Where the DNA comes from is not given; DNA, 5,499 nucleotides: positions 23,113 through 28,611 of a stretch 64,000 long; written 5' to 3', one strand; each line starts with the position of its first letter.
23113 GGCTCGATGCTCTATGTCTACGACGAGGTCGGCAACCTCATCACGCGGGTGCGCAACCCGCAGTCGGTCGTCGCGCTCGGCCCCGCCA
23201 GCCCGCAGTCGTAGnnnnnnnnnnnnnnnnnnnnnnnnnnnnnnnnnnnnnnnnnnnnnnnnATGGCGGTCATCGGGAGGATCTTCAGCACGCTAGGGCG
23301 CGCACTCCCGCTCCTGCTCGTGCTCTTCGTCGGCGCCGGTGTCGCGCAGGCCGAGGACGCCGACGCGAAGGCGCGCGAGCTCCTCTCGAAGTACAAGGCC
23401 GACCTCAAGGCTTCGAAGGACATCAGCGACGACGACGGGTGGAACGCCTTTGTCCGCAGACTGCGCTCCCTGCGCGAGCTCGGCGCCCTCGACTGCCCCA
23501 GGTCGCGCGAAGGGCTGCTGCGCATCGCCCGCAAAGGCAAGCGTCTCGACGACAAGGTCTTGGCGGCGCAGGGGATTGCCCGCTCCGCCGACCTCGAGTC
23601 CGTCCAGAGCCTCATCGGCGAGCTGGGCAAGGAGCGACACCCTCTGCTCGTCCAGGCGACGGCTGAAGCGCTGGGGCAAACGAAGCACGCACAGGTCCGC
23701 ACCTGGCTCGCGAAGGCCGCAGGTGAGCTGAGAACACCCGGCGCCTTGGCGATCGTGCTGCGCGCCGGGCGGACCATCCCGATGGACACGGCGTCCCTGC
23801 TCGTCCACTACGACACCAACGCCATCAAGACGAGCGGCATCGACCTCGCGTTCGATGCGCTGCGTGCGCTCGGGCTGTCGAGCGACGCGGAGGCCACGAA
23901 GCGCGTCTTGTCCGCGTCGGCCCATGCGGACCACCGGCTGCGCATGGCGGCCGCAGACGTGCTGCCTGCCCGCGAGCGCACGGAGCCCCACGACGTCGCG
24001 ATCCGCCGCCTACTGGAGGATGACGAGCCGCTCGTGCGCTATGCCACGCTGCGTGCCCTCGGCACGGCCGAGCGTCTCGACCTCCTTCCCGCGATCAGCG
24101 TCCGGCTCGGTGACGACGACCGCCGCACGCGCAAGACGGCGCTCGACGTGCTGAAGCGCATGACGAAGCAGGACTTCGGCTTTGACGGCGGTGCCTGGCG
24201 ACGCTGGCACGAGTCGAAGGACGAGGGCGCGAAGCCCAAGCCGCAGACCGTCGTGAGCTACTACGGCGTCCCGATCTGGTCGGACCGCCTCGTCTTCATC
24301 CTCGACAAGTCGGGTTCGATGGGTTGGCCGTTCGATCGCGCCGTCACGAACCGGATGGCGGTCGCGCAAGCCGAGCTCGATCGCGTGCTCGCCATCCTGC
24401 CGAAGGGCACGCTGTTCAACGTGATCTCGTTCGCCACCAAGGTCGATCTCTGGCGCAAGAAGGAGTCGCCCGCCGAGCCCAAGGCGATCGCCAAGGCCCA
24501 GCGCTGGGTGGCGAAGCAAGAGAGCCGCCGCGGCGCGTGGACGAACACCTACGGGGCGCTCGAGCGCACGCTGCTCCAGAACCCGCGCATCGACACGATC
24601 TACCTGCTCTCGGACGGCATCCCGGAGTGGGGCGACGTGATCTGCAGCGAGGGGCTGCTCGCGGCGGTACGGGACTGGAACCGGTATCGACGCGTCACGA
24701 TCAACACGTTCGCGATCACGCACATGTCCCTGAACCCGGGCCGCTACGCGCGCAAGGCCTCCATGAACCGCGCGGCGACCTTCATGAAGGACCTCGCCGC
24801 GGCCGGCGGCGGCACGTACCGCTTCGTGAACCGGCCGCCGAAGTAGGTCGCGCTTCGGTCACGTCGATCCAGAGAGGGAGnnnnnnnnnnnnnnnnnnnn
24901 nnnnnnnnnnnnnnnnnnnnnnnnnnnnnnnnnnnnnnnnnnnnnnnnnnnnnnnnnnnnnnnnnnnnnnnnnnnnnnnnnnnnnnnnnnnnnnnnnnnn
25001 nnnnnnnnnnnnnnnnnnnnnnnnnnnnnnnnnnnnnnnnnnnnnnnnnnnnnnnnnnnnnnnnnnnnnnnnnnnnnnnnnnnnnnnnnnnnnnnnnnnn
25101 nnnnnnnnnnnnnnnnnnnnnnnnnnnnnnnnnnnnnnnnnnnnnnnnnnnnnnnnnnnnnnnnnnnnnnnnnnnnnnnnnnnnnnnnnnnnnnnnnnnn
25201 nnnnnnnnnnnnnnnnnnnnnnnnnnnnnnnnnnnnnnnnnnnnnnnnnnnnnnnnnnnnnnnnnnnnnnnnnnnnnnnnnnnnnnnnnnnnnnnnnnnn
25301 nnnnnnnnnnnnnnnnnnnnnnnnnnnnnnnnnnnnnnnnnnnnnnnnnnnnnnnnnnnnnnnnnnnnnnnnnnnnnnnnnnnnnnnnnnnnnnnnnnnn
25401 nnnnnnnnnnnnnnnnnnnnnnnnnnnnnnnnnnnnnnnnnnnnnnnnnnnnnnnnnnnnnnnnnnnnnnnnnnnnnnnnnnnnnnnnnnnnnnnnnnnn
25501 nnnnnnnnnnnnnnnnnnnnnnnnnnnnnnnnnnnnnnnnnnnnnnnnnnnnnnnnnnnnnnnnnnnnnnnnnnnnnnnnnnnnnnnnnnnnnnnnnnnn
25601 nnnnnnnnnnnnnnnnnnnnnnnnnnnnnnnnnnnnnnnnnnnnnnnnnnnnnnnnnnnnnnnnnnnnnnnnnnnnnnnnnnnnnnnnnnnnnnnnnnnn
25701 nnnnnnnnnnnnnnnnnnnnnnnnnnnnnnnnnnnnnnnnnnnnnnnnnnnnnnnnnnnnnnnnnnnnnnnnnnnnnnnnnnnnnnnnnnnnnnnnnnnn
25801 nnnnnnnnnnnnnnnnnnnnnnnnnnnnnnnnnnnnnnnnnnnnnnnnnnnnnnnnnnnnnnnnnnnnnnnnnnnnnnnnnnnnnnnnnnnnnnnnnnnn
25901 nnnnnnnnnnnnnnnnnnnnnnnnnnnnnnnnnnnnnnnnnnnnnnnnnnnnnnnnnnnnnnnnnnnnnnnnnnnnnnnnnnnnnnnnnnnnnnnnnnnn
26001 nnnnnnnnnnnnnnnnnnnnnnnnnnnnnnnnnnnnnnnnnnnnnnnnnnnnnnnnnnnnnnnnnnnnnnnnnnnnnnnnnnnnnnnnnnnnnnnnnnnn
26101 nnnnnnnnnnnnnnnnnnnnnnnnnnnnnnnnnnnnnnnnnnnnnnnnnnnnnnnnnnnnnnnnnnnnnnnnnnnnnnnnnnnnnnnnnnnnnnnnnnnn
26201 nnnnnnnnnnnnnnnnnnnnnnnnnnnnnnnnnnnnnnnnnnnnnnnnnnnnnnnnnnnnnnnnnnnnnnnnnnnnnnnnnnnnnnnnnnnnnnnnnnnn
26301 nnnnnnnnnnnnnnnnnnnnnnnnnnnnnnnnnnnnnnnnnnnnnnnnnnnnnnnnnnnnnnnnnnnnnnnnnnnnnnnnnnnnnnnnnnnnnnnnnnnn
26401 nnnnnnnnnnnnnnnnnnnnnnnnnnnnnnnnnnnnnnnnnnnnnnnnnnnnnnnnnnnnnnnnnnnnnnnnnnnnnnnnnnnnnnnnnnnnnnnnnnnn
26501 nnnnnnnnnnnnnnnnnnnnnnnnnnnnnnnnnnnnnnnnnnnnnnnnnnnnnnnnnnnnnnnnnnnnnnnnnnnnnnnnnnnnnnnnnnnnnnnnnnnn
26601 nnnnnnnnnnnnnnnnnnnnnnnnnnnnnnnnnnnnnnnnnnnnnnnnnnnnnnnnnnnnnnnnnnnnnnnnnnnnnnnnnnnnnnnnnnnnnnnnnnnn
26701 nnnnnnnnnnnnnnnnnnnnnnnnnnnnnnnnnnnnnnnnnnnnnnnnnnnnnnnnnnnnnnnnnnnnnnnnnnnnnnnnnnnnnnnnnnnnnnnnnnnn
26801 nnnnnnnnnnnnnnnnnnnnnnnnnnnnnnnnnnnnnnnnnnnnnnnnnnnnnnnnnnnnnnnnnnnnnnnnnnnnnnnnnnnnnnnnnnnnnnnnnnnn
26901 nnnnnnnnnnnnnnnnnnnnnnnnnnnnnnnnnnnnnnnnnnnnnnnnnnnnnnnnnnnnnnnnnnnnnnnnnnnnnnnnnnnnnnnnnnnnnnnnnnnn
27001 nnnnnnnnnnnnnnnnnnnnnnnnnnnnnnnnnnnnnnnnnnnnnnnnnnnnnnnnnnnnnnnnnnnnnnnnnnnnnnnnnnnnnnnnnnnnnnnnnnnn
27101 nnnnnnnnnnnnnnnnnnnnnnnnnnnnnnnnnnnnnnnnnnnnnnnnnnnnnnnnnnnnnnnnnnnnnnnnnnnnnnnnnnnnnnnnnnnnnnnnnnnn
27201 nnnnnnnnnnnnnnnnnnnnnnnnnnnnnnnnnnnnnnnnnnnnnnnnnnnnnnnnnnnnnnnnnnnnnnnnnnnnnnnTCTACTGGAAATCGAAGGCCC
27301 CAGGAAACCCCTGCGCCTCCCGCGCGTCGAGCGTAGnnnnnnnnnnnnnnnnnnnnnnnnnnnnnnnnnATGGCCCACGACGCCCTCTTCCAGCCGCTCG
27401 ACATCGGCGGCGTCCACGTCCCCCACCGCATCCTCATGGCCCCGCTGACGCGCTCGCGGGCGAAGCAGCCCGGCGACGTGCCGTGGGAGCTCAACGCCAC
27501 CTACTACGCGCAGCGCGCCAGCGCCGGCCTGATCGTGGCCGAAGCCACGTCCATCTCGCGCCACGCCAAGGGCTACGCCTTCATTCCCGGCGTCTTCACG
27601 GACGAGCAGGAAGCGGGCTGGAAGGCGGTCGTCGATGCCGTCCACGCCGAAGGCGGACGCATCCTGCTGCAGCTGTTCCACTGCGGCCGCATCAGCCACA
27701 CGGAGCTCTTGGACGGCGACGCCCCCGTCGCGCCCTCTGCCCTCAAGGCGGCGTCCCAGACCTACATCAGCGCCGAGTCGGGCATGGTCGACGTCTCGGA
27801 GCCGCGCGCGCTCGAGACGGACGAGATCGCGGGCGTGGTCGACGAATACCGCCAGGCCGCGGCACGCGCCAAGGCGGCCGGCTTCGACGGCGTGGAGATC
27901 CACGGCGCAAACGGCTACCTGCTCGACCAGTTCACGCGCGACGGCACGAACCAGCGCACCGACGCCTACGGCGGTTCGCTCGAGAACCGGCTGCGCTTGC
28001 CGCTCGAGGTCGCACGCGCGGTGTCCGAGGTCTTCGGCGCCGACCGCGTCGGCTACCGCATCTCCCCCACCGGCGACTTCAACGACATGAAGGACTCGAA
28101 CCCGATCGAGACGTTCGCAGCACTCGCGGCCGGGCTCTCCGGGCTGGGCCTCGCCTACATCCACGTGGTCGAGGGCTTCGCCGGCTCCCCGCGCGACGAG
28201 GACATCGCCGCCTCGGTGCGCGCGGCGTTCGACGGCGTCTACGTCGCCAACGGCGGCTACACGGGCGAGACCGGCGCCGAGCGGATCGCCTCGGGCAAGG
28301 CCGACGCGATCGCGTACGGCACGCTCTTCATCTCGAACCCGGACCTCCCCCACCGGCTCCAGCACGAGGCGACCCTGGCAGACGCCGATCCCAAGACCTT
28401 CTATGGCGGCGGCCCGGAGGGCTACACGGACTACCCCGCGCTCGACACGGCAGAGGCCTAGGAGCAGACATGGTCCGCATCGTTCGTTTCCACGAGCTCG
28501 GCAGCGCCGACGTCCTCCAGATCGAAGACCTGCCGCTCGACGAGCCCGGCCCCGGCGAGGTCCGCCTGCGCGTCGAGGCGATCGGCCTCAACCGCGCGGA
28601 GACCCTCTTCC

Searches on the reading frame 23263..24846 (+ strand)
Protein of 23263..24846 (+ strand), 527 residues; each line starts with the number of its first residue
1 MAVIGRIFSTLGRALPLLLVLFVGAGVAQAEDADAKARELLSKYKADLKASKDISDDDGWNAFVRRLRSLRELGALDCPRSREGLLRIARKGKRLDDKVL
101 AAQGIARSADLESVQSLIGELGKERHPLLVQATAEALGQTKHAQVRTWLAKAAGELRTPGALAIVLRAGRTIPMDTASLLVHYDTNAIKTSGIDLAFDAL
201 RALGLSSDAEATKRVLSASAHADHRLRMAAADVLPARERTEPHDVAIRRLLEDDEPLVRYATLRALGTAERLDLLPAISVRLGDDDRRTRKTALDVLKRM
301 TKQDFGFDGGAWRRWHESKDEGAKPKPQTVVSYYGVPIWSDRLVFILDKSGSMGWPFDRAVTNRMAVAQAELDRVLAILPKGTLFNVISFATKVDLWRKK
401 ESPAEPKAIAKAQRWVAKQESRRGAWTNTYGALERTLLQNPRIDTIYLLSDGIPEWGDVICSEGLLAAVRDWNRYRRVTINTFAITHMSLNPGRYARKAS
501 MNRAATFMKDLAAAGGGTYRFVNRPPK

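Call 45: search_protein_families(library=pfam, proteins=[window:23263-24846:+])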
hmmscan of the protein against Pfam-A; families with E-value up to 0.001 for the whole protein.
window:23263-24846:+ (527 aa): 5 families
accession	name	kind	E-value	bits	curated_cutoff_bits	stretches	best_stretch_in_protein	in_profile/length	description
PF13646.12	HEAT_2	-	5.4e-11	43.1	27.7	1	247-302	5-60/88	HEAT repeats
PF13768.12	VWA_3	-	1.5e-08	35.3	27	1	342-521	2-155/155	von Willebrand factor type A domain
PF02985.28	HEAT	-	1.5e-06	28.3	23.5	0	247-268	5-26/31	HEAT repeat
PF13519.12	VWA_2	-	2.1e-05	25.5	27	1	343-452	1-106/107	von Willebrand factor type A domain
PF13513.12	HEAT_EZ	-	6.6e-05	23.8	27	0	248-267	34-53/55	HEAT-like repeat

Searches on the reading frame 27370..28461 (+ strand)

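Call 45: search_protein_families(library=pfam, proteins=[window:27370-28461:+])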
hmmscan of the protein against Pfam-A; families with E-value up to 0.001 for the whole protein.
window:27370-28461:+ (363 aa): 1 family
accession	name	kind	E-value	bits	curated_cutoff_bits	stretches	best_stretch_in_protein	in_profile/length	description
PF00724.26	Oxidored_FMN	-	9.5e-81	272.1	27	1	6-333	2-338/342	NADH:flavin oxidoreductase / NADH oxidase family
